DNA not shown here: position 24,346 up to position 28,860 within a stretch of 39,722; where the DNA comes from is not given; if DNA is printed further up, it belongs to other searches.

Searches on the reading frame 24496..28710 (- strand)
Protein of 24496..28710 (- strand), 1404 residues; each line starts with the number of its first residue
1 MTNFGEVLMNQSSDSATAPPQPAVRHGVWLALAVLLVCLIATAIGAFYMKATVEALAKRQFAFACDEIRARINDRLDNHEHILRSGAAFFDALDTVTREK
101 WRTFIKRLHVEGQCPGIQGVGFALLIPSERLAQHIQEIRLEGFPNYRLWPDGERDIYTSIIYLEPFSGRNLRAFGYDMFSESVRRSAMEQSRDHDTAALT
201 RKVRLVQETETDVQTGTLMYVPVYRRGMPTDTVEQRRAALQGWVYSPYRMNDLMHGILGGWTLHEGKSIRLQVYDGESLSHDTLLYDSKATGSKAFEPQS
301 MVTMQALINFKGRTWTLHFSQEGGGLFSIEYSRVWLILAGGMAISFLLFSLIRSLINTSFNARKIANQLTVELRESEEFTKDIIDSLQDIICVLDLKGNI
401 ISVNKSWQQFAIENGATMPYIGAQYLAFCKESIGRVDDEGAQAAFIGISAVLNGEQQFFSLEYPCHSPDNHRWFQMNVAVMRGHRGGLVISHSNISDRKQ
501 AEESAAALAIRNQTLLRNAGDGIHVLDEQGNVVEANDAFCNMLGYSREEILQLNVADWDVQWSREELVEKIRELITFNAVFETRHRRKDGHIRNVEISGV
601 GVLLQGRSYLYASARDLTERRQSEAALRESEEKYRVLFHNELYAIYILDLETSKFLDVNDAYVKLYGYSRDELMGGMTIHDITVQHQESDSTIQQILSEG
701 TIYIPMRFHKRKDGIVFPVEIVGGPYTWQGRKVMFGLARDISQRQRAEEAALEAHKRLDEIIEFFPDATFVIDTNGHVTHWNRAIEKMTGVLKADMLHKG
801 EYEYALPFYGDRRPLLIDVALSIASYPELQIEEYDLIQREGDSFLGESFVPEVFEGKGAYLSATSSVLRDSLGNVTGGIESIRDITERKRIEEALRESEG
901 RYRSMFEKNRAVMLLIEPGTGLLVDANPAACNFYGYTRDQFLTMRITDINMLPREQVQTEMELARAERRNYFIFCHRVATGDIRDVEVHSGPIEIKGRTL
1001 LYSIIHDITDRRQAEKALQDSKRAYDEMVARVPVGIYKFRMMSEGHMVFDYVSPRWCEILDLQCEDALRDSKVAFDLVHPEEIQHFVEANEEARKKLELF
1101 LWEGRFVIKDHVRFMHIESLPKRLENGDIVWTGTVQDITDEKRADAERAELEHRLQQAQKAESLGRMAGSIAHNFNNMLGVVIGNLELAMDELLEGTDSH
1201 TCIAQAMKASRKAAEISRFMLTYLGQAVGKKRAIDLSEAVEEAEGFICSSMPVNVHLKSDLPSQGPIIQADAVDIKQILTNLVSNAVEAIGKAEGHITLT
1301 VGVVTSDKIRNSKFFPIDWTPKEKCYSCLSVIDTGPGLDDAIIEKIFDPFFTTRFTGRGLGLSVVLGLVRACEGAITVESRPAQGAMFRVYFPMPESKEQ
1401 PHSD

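Call 87: search_protein_families(library=pfam, proteins=[window:24496-28710:-], max_evalue=0.00001)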
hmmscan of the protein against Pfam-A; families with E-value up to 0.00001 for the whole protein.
window:24496-28710:- (1404 aa): 8 families
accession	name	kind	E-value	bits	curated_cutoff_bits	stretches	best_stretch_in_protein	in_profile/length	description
PF03924.19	CHASE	-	9.1e-65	218.4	25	1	95-286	2-189/189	CHASE domain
PF13426.13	PAS_9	-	4.4e-48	162.3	27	3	521-619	2-103/103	PAS domain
PF00989.32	PAS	-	8.1e-41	139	22.6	3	513-596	4-90/113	PAS fold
PF08448.16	PAS_4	-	1.5e-35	122.2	23.1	2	517-622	2-110/110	PAS fold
PF13188.13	PAS_8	-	7.5e-35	118.1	21.8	1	511-565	2-52/65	PAS domain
PF02518.31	HATPase_c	-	5.1e-20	72.4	26.4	1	1271-1395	2-110/111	Histidine kinase-, DNA gyrase B-, and HSP90-like ATPase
PF08447.18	PAS_3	-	2.7e-19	69.7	25.6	0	533-602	2-75/89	PAS fold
PF12860.13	PAS_7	-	2e-10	41.2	27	0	517-550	2-35/115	PAS fold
